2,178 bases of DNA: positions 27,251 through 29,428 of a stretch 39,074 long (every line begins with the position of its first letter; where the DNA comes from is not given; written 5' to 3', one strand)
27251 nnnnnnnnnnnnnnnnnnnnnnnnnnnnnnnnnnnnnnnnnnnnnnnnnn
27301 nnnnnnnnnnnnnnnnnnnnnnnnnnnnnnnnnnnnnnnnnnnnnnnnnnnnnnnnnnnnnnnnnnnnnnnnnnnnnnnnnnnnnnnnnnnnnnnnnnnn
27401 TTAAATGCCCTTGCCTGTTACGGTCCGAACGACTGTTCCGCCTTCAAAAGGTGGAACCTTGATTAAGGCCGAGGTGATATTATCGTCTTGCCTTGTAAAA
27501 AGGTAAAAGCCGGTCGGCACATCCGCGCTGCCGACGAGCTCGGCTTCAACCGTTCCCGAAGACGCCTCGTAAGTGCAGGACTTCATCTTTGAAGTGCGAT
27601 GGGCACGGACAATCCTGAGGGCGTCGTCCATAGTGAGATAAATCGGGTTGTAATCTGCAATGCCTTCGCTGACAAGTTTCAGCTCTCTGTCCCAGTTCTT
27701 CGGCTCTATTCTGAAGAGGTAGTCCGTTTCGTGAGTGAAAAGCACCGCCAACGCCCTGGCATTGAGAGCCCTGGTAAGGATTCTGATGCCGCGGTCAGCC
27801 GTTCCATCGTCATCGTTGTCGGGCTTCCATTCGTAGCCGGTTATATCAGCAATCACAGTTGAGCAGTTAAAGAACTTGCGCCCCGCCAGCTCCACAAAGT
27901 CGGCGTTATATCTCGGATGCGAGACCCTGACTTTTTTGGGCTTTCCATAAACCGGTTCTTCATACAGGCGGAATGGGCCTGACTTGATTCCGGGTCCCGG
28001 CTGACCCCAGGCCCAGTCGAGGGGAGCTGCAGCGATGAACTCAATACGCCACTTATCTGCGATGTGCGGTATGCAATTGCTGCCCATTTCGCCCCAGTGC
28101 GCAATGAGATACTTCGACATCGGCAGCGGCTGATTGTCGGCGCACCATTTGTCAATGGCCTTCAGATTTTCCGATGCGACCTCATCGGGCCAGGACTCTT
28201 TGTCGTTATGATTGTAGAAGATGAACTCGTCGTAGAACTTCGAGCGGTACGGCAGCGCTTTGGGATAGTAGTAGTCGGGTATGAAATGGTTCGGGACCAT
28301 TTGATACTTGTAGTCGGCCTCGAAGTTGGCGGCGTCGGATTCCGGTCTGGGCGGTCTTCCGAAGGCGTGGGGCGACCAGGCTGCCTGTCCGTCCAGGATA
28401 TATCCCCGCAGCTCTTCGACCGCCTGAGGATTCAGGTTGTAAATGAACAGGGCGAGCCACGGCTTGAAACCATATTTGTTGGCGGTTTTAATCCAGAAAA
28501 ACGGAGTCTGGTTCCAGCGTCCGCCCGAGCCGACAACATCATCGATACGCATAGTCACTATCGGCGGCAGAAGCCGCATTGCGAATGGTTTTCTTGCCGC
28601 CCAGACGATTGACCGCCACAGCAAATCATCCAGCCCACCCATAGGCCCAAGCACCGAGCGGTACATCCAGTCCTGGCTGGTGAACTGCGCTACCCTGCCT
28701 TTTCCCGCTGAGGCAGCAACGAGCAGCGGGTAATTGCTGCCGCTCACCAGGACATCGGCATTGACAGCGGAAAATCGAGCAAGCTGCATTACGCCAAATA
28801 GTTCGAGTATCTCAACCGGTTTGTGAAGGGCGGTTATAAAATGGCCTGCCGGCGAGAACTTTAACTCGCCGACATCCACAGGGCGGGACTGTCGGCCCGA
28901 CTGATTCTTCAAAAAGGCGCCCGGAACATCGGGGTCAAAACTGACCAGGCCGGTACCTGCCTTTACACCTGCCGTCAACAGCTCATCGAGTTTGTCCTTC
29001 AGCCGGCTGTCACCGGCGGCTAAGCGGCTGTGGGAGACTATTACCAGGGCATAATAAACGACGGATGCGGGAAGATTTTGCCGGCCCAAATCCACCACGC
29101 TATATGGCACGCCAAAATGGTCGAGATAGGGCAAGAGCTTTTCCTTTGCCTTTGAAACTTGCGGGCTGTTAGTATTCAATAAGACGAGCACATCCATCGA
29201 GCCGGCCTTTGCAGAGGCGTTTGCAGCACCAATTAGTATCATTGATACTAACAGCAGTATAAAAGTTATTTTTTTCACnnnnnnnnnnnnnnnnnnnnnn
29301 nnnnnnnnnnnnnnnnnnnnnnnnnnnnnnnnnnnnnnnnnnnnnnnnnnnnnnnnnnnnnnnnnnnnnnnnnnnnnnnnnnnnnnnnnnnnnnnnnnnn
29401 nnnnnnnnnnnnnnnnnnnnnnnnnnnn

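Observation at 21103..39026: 18-kb glycan-utilisation locus with an unusual enzyme mix: candidate uncharacterised catabolic system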

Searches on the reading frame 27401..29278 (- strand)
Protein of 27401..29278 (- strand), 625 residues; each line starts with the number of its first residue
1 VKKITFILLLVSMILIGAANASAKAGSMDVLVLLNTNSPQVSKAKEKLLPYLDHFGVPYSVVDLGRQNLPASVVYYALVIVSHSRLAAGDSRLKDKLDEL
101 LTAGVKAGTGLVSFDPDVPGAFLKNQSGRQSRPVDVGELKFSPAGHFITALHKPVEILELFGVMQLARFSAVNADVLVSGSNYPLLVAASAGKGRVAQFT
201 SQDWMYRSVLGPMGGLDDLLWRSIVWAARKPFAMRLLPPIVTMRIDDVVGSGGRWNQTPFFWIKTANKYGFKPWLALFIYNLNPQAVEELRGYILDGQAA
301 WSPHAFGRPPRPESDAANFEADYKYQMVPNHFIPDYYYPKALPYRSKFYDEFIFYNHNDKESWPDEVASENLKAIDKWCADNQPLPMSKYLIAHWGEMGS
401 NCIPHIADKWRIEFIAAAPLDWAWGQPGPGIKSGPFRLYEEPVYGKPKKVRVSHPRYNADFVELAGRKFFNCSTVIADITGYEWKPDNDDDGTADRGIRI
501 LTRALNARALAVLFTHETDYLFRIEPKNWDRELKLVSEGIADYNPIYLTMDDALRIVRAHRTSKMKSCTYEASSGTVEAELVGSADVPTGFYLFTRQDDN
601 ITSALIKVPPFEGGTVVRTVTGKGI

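Call 3: search_protein_families(library=pfam, proteins=[window:27401-29278:-], max_evalue=0.01)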
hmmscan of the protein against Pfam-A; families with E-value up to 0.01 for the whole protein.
window:27401-29278:- (625 aa): 0 families

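Call 6: search_protein_families(library=ncbifam, proteins=[window:27401-29278:-], max_evalue=0.01)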
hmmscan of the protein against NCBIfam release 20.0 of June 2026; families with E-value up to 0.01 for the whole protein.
window:27401-29278:- (625 aa): 0 families

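Call 8: search_solved_structures(query=window:27401-29278:-, max_evalue=10)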
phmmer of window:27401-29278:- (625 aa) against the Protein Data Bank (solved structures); distinct sequences matched with E-value up to 10: 0.

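Call 13: find_homologous_proteins(query=window:27401-29278:-)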
Query window:27401-29278:- (625 aa): 292 proteins with E <= 0.001 among 8000 candidates; the best 120 are listed.
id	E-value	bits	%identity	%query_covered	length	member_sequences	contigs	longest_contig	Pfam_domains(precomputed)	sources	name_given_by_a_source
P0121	0.0e+0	1459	100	100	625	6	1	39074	-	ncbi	-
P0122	0.0e+0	1189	81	99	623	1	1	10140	-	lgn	-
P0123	1.2e-232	792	54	98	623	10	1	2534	-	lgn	-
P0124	4.6e-227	774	54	98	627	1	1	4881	-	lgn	-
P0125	4.7e-227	774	52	100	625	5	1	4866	-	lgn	-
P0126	3.5e-226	771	53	100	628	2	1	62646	-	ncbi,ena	-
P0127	9.5e-226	769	53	99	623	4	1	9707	-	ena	-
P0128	1.5e-225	769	53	99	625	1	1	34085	-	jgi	-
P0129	1.8e-225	768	52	100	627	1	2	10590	-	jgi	-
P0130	2.6e-223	761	53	97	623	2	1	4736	-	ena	-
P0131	2.8e-222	758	55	94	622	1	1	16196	-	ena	-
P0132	4.3e-218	744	54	94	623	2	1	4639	-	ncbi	-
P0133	3.9e-217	741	52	96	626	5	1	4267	-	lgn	-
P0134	7.9e-217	740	53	98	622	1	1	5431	-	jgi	jgi:hypothetical protein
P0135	8.6e-217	740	50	99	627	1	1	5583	-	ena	-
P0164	2.3e-189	649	45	98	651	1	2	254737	-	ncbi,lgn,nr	ncbi:MAG: hypothetical protein E6767_11120 [Dysgonomonas sp.]|nr:hypothetical protein [Dysgonomonas 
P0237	1.6e-158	547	43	98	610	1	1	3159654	-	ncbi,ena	-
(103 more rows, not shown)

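Call 17: find_encoding_contigs(protein=P0237, flank=10000, max_places=2)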
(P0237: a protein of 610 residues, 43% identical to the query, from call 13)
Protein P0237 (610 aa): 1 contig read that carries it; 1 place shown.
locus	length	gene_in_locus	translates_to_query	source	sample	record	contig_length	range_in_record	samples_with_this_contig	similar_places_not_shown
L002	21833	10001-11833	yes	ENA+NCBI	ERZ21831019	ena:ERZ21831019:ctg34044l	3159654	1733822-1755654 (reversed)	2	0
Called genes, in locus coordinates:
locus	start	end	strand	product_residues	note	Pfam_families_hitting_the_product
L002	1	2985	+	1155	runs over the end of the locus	PF07660:STN (weak), PF16344:FecR_C (weak), PF13620:CarboxypepD_reg, PF13715:CarbopepD_reg_2, PF07715:Plug, PF00593:TonB_dep_Rec_b-barrel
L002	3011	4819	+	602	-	PF14322:SusD-like_3, PF07980:SusD_RagB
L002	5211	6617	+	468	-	PF01229:Glyco_hydro_39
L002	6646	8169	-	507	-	PF00370:FGGY_N, PF02782:FGGY_C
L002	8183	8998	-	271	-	PF01791:DeoC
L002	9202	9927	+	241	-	PF08220:HTH_DeoR, PF00455:DeoRC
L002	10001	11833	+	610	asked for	-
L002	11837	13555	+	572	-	-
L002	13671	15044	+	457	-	PF02952:Fucose_iso_C (weak)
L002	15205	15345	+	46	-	-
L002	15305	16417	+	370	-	PF07690:MFS_1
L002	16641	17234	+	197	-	PF07638:Sigma70_ECF (weak), PF04542:Sigma70_r2, PF08281:Sigma70_r4_2, PF04545:Sigma70_r4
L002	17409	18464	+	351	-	PF04773:FecR, PF16344:FecR_C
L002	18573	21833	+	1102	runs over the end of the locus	PF07660:STN (weak), PF13620:CarboxypepD_reg, PF13715:CarbopepD_reg_2, PF07715:Plug, PF00593:TonB_dep_Rec_b-barrel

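Call 18: find_encoding_contigs(protein=P0164, flank=10000, max_places=2)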
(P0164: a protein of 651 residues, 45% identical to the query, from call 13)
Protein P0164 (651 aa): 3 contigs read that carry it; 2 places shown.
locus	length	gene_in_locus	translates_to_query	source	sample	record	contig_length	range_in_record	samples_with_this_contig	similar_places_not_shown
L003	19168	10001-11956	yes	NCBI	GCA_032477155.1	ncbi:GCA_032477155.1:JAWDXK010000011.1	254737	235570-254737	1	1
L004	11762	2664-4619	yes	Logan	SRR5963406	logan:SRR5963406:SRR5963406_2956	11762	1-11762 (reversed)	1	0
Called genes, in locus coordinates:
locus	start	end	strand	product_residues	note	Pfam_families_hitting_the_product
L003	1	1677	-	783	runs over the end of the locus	PF00933:Glyco_hydro_3, PF01915:Glyco_hydro_3_C, PF14310:Fn3-like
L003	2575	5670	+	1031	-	PF13620:CarboxypepD_reg, PF13715:CarbopepD_reg_2, PF07715:Plug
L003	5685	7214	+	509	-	PF14322:SusD-like_3, PF07980:SusD_RagB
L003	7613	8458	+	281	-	PF00392:GntR (faint), PF08220:HTH_DeoR, PF08279:HTH_11 (weak), PF00455:DeoRC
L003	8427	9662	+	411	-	PF01408:GFO_IDH_MocA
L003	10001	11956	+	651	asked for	-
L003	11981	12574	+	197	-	PF01380:SIS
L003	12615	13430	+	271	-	PF01791:DeoC, PF22649:Cgl0159 (weak)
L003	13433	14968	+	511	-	PF00370:FGGY_N, PF02782:FGGY_C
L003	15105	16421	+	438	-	PF01408:GFO_IDH_MocA, PF21252:Glyco_hydro_109_C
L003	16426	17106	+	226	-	-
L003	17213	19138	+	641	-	PF13620:CarboxypepD_reg, PF13715:CarbopepD_reg_2, PF07715:Plug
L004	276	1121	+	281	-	PF00392:GntR (faint), PF08220:HTH_DeoR, PF08279:HTH_11 (weak), PF00455:DeoRC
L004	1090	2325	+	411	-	PF01408:GFO_IDH_MocA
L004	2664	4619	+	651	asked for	-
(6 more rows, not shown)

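Call 20: find_related_loci(query=A2, collection=genome_contigs, flank=10000)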
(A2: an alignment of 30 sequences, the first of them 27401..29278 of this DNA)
Query A2 (625 aa) in genome_contigs; peptide patterns used: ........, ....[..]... (x = any residue, [..] = any of these).
348 stretches matched a pattern; 262 encode a relative of the query (tblastn E <= 1e-3); the best 80 are kept; 79 distinct loci.
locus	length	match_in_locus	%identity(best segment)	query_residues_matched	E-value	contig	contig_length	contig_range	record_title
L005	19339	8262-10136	93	1-625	0e+0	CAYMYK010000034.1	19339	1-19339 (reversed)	MAG TPA_asm: uncultured Pirellulales bacterium isolate SRP214966_co5_301 genome assembly, contig: NODE_2266_length_19339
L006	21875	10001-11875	52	1-623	0e+0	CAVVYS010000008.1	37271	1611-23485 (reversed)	MAG: uncultured Bacteroidaceae bacterium isolate MFD03804.bin.2.69 genome assembly, contig: contig_28783, whole genome s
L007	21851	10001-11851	50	15-611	0e+0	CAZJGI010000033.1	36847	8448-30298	MAG TPA_asm: uncultured Prolixibacteraceae bacterium isolate SRP192927_co6_779 genome assembly, contig: NODE_1896_length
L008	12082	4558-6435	47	2-612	0e+0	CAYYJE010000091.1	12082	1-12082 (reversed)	MAG TPA_asm: uncultured Prolixibacteraceae bacterium isolate SRP263991_co1_531 genome assembly, contig: NODE_8429_length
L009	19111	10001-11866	45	1-613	0e+0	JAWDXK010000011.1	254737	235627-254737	MAG: Dysgonomonas sp. isolate N4_140_000G1_dasN4_140_000G1_maxbin2.maxbin.014 N4_140_000G1_scaffold_52, whole genome sho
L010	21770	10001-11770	50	1-618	0e+0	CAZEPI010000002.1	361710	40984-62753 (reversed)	MAG TPA_asm: uncultured Pirellulales bacterium isolate SRP068000_co1_128 genome assembly, contig: NODE_6_length_361710_c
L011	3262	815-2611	47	18-612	0e+0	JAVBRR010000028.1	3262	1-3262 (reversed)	MAG: Rikenellaceae bacterium isolate EPI_MAG_00200 c_000006198191, whole genome shotgun sequence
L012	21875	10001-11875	46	3-620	0e+0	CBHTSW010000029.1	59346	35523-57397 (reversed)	MAG TPA_asm: uncultured bacterium isolate ERR14722425_maxbin2_4 genome assembly, contig: ERZ27336817.183, whole genome s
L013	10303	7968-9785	47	6-613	0e+0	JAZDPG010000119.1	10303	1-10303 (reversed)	MAG: Bacteroidota bacterium isolate MEGAHIT-group-0.823 k141_15858057, whole genome shotgun sequence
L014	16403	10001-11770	49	4-618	0e+0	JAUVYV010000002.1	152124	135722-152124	MAG: Phycisphaerales bacterium isolate CSMAG_1251 CSMAG_1251_k141_965480_length_152124_cov_51.9926, whole genome shotgun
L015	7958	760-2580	48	1-612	0e+0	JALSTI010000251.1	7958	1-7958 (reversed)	MAG: Melioribacteraceae bacterium isolate 356-308_metabat2_scaf2bin.093 356-308_scaffold_6422_c1, whole genome shotgun s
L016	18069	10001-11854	45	1-619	0e+0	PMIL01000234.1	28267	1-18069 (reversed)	MAG: Bacteroidales bacterium isolate fen_956 73.20120600_E3D.46_contig_16343, whole genome shotgun sequence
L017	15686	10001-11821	47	1-617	2e-179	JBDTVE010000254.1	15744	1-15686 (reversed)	MAG: Bacteroidota bacterium isolate cluster3_bin.60 NODE_14433_length_15744_cov_9.686213, whole genome shotgun sequence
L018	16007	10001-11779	46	18-623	2e-176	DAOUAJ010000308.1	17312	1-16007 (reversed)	MAG TPA_asm: Anaerolineae bacterium isolate H63_643 k137_423570, whole genome shotgun sequence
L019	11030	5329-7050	46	28-617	1e-174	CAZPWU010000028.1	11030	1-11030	MAG TPA_asm: uncultured Anaerolineaceae bacterium isolate binchicken_co33_477 genome assembly, contig: NODE_7433_length_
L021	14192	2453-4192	45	30-612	1e-171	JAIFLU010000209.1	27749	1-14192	MAG: Bacteroidetes bacterium isolate bin_228 scaffold_2950, whole genome shotgun sequence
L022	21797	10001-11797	45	1-611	8e-169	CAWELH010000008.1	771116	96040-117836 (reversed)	MAG: uncultured Bacteroidales bacterium isolate MFD05684.bin.1.26 genome assembly, contig: contig_83812, whole genome sh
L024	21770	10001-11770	43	1-613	4e-167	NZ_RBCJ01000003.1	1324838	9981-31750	Ulvibacterium marinum strain CCMM003 NODE_3_length_1324838_cov_77.8537, whole genome shotgun sequence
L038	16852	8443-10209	44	3-611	6e-160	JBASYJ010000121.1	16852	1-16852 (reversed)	MAG: Prolixibacteraceae bacterium isolate MFD12113_ilm_asm_bin43 k127_51910, whole genome shotgun sequence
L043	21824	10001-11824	48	4-618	0e+0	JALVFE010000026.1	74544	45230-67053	MAG: Melioribacteraceae bacterium isolate 134-614_metabat2_scaf2bin.157 134-614_scaffold_44_c1, whole genome shotgun seq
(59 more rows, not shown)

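Call 24: predict_structure(alignment_id=A2)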
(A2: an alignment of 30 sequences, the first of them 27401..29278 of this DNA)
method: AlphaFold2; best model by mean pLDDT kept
length: 625 residues; sequences in the alignment: 30
mean_pLDDT: 89.3   pTM: 0.89
mean pLDDT of the five models: 89.3, 88.5, 88.2, 87.0, 86.6
residues with pLDDT >= 90: 466; 70-90: 84; 50-70: 52; < 50: 23
segments of 3 or more residues with pLDDT < 50: 15-23, 325-330, 623-625
pLDDT, mean of each block of 10 residues (from residue 1): 62 43 70 96 94 95 92 94 95 95 96 95 75 87 95 94 91 96 96 95 91 94 97 96 95 89 97 97 95 98 89 59 50 74 78 92 96 97 96 94 98 94 79 84 58 86 96 93 92 97 97 92 93 98 97 98 95 93 97 91 96 97 54
secondary structure, 60 per line:
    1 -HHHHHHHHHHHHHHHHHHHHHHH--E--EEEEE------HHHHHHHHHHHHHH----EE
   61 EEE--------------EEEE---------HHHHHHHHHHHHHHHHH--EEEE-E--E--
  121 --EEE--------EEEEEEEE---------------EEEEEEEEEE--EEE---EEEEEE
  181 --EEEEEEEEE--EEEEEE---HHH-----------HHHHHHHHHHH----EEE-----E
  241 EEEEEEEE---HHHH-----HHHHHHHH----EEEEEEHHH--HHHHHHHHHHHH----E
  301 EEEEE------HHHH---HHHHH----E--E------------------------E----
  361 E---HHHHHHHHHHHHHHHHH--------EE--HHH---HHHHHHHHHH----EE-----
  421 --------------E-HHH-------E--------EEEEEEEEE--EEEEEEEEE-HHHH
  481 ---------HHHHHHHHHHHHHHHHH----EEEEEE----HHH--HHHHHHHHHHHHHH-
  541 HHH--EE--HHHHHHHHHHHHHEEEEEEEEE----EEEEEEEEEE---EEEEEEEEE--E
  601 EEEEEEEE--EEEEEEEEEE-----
elements in order: H2-24 E30-34 H41-54 E59-63 E78-81 H91-107 E110-113 E123-125 E134-141 E157-166 E169-171 E175-180 E183-191 E194-199 H217-227 E232-234 E240-248 H252-255 H261-268 E273-278 H284-295 E300-305 H312-315 H319-323 H365-381 H400-409 E456-464 E467-475 H477-480 H490-506 E511-516 H526-539 H550-562 E563-571 E576-585 E589-597 E600-608 E611-620
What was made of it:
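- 27401..29278 (-): DAC625: secreted three-domain Agd3/PelA-like putative metal-dependent polysaccharide deacetylase. AlphaFold2 pLDDT 89 (call 24).
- On CE18 (Agd3-type carbohydrate esterase): AlphaFold2 model, pLDDT 89, with domains at about 30-230, 240-560 and 563-620 (call 24).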

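Call 27: fold_search(model_id=the predicted structure, library=pdb)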
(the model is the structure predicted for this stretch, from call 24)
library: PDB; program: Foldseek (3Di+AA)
matches with E <= 10: 650; with E <= 0.001: 73
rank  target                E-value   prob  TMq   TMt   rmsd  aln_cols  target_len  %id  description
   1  6nwz_A                4.9e-11  1.00  0.48  0.46  11.1       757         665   11  Crystal structure of Agd3 a novel carbohydrate deacetylase (released 2020-02-12)
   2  9cgy                  6.3e-09  1.00  0.30  0.24  13.8       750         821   10  Structure of the Pel modification enzyme PelA from Pseudomonas thermotolerans (released 2025-05-14)
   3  2gk3_A                1.3e-06  1.00  0.23  0.52   8.0       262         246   17  Cytoplasmic Protein STM3548 from Salmonella typhimurium (released 2006-05-02)
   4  2gk3_E                1.5e-06  1.00  0.24  0.55   7.0       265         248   17  Cytoplasmic Protein STM3548 from Salmonella typhimurium (released 2006-05-02)
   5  3soz_A                4.2e-06  1.00  0.21  0.49   5.0       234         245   15  Cytoplasmic Protein STM1381 from Salmonella typhimurium LT2 (released 2011-08-03)
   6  4uzs_C                5.9e-06  1.00  0.21  0.19   7.3       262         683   14  Crystal structure of Bifidobacterium bifidum beta-galactosidase (released 2015-09-30)
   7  7vkw_A                7.4e-06  1.00  0.18  0.16   6.0       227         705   14  The apo structure of beta-1,2-glucosyltransferase from Ignavibacterium album (released 2022-03-09)
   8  7vkw_B                1.1e-05  1.00  0.19  0.17   5.2       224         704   12  The apo structure of beta-1,2-glucosyltransferase from Ignavibacterium album (released 2022-03-09)
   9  7vkz_A                1.2e-05  1.00  0.18  0.16   6.5       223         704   12  The complex structure of beta-1,2-glucosyltransferase from Ignavibacterium album with 1-Deoxynojirimycin (released 2022-03-09)
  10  4uzs_B                1.3e-05  1.00  0.21  0.19   7.4       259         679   14  Crystal structure of Bifidobacterium bifidum beta-galactosidase (released 2015-09-30)
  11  7vkx_A                1.6e-05  1.00  0.18  0.16   5.9       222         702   14  The complex structure of beta-1,2-glucosyltransferase from Ignavibacterium album with glucose (released 2022-03-09)
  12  4ucf_B                1.6e-05  1.00  0.20  0.19   7.6       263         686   13  Crystal structure of Bifidobacterium bifidum beta-galactosidase in complex with alpha-galactose (released 2016-01-20)
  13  7vl3_A                1.8e-05  1.00  0.19  0.17   5.5       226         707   13  The complex structure of beta-1,2-glucosyltransferase from Ignavibacterium album with phenyl alpha-D-glucoside (released 2022-03-09)
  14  7x87_A                2.1e-05  1.00  0.18  0.16   6.5       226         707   14  The complex structure of beta-1,2-glucosyltransferase from Ignavibacterium album with sophotetraose observed as sophor (released 2022-04-20)
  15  7bob_B                2.5e-05  1.00  0.19  0.21   8.0       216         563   14  Exo-beta-1,4-mannosidase Op5Man5 from Opitutaceae bacterium strain TAV5 (released 2021-07-14)
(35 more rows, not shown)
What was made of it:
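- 27401..29278 (-): Foldseek top matches are Agd3 (6nwz, 4.9e-11) and PelA (9cgy) (call 27).
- On CE18 (Agd3-type carbohydrate esterase): Foldseek top hit is 6nwz at E 4.9e-11 over the full length (call 27).
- The three-domain model has pLDDT 89 (call 24), and Agd3 and PelA are the top structural matches (call 27).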

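Call 32: search_protein_families(library=pfam, proteins=[L006:5838-6992:+, L002:15245-16414:+, L003:8427-9659:+, L017:8260-9951:+, L021:4303-5022:+, L008:6487-7077:+, L022:14368-15171:-, L022:15332-16849:+], max_evalue=0.01)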
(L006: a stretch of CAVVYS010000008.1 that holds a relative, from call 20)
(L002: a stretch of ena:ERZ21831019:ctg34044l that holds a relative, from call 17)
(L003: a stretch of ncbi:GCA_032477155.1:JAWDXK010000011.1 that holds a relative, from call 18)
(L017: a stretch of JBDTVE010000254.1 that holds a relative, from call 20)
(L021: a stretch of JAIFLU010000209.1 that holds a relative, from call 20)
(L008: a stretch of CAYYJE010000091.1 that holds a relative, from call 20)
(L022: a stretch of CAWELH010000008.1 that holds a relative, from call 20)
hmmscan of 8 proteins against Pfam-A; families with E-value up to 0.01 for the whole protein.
L006:5838-6992:+ (385 aa): 3 families
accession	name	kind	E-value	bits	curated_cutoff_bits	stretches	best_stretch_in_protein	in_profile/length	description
PF01408.29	GFO_IDH_MocA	-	3.6e-15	57.1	24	1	6-120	1-106/120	Oxidoreductase family, NAD-binding Rossmann fold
PF22725.1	GFO_IDH_MocA_C3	-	9.6e-07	29.3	27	1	148-283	6-123/124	GFO/IDH/MocA C-terminal domain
PF02894.22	GFO_IDH_MocA_C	-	0.0025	18.1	22.9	1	257-380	97-216/218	Oxidoreductase family, C-terminal alpha/beta domain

L002:15245-16414:+ (390 aa): 1 family
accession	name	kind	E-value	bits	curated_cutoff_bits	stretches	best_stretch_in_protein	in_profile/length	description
PF07690.21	MFS_1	-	2.2e-28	99.6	33.4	1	11-350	2-344/347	Major Facilitator Superfamily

L003:8427-9659:+ (411 aa): 2 families
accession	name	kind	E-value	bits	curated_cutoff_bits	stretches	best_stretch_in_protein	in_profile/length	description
PF01408.29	GFO_IDH_MocA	-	1.7e-18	67.9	24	1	70-188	1-118/120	Oxidoreductase family, NAD-binding Rossmann fold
PF10518.14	TAT_signal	-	0.0027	18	22.7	1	10-29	2-21/21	TAT (twin-arginine translocation) pathway signal sequence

L017:8260-9951:+ (564 aa): 1 family
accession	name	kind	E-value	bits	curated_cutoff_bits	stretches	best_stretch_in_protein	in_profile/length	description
PF01019.26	G_glu_transpept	-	2.4e-89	300.9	27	1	45-555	2-509/512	Gamma-glutamyltranspeptidase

L021:4303-5022:+ (240 aa): 0 families

L008:6487-7077:+ (197 aa): 2 families
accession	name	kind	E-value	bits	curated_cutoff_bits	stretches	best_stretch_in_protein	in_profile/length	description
PF01380.27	SIS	-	2.5e-20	73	25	1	39-169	2-130/131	SIS domain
PF13580.11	SIS_2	-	0.0069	16.9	27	0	87-123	101-137/138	SIS domain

L022:14368-15171:- (268 aa): 2 families
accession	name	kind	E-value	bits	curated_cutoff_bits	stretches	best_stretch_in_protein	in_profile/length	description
PF00288.32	GHMP_kinases_N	-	1.3e-12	48.2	22.3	1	63-136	1-83/87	GHMP kinases N terminal domain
PF08544.19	GHMP_kinases_C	-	7.4e-10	39.5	21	1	207-250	20-69/85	GHMP kinases C terminal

L022:15332-16849:+ (506 aa): 4 families
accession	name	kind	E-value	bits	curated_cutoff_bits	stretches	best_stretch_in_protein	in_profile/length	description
PF03796.21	DnaB_C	-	1.9e-108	362.2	27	1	198-457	1-254/255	DnaB-like helicase C terminal domain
PF00772.26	DnaB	-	1.8e-32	111.9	23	1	23-123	2-102/103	DnaB-like helicase N terminal domain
PF13481.12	AAA_25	-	3.2e-10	40.4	27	1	191-375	6-190/195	AAA domain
PF20307.4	divDNAB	-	0.0088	15.2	26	0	180-241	37-102/356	Divergent DnaB-like ATPase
